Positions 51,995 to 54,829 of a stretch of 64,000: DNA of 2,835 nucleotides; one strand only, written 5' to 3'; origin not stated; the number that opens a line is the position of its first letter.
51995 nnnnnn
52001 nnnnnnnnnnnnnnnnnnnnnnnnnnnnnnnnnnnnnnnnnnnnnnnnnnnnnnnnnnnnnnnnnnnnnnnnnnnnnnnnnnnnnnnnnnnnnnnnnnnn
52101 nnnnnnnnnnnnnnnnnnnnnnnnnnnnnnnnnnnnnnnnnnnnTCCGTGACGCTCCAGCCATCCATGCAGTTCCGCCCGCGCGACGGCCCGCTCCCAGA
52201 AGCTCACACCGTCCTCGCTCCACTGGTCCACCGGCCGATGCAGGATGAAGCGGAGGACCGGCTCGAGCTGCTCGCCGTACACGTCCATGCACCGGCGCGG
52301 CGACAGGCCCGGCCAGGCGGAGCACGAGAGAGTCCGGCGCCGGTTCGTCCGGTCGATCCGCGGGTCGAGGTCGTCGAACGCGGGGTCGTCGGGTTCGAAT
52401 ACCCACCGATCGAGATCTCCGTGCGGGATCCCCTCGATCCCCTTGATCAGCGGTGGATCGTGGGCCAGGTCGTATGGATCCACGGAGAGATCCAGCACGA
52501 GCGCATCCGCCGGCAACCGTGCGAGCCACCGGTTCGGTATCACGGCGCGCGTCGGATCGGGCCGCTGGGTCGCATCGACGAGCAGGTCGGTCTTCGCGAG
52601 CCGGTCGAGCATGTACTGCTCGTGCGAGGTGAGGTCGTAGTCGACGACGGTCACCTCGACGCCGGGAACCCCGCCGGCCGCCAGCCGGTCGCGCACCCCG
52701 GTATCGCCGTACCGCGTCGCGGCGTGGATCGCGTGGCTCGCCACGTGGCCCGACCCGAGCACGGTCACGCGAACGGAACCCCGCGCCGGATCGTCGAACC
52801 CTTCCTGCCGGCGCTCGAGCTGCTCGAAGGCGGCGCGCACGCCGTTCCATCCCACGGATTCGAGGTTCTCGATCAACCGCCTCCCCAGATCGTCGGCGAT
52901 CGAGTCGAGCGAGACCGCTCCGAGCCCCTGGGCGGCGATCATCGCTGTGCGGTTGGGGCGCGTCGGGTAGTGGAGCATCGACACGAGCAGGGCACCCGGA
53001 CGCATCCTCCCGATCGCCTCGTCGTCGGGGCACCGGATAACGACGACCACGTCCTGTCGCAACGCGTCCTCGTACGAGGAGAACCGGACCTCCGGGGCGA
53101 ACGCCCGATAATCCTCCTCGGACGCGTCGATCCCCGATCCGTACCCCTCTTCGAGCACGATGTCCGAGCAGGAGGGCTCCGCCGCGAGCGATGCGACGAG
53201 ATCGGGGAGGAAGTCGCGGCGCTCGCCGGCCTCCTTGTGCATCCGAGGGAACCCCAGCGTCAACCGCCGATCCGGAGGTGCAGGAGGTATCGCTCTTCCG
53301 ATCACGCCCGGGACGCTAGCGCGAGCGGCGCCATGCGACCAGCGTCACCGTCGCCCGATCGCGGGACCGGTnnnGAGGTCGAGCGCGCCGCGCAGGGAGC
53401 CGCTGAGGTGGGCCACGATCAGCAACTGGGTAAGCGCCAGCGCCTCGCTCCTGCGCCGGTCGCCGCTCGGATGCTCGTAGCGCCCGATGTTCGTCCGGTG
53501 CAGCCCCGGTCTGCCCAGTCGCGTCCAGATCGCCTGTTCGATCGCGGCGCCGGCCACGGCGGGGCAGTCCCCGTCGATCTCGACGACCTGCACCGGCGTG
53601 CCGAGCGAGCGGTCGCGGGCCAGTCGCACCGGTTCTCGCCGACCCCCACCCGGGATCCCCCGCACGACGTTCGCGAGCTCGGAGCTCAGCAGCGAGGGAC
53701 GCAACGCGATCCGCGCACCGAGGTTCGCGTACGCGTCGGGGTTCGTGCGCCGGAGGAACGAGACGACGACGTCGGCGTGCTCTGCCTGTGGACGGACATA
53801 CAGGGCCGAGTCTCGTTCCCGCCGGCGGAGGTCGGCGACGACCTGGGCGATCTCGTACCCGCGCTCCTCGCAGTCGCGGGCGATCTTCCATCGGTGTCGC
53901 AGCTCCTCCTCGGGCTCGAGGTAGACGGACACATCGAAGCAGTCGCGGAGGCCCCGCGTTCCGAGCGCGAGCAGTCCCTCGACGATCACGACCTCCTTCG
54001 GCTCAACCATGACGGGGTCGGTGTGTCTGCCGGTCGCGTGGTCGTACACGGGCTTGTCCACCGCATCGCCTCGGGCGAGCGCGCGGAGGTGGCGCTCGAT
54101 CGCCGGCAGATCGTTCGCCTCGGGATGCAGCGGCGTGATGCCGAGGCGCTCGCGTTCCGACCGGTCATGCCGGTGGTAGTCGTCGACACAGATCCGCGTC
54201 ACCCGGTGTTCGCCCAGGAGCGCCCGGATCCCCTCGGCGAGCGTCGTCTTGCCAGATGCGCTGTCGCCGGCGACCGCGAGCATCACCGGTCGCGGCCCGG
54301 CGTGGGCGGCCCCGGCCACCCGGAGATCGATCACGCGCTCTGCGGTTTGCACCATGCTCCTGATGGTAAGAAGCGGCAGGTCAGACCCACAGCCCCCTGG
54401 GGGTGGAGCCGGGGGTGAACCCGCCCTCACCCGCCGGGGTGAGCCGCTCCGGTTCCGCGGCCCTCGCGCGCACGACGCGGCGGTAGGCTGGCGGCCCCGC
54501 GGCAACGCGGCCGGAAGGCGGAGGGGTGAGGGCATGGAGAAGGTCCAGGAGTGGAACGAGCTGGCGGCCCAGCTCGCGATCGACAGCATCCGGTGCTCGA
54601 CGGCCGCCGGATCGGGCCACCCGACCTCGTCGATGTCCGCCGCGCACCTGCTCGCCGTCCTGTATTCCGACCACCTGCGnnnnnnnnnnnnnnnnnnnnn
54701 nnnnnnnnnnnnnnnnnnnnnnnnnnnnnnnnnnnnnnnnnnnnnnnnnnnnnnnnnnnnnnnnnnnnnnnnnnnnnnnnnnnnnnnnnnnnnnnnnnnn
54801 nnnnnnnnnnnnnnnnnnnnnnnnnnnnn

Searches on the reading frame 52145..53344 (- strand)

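Call 47: search_protein_families(library=pfam, proteins=[window:52145-53344:-], max_evalue=0.00001)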
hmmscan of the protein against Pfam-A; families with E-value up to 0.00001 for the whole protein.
window:52145-53344:- (400 aa): 1 family
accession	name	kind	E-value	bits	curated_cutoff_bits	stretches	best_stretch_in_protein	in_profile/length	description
PF05222.21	AlaDh_PNT_N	-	3.7e-11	43.8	30.4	1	42-156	11-125/136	Alanine dehydrogenase/PNT, N-terminal domain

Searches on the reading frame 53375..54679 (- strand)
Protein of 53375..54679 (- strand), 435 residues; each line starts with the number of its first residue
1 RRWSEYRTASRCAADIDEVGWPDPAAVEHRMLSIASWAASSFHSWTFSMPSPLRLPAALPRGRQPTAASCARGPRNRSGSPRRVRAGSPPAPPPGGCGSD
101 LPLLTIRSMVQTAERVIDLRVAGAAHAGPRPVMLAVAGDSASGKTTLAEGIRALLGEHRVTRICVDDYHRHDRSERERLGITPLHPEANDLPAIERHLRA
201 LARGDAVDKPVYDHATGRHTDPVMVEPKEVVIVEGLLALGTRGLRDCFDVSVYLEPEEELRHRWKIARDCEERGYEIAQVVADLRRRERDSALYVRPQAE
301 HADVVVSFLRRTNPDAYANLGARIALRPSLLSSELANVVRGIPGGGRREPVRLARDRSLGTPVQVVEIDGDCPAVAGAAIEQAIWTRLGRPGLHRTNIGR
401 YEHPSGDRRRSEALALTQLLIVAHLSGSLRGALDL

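Call 47: search_protein_families(library=pfam, proteins=[window:53375-54679:-], max_evalue=0.00001)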
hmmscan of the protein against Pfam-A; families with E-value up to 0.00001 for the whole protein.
window:53375-54679:- (435 aa): 1 family
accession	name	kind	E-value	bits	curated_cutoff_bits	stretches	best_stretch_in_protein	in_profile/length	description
PF00485.24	PRK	-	1.8e-38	132.7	22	1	134-310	2-191/196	Phosphoribulokinase / Uridine kinase family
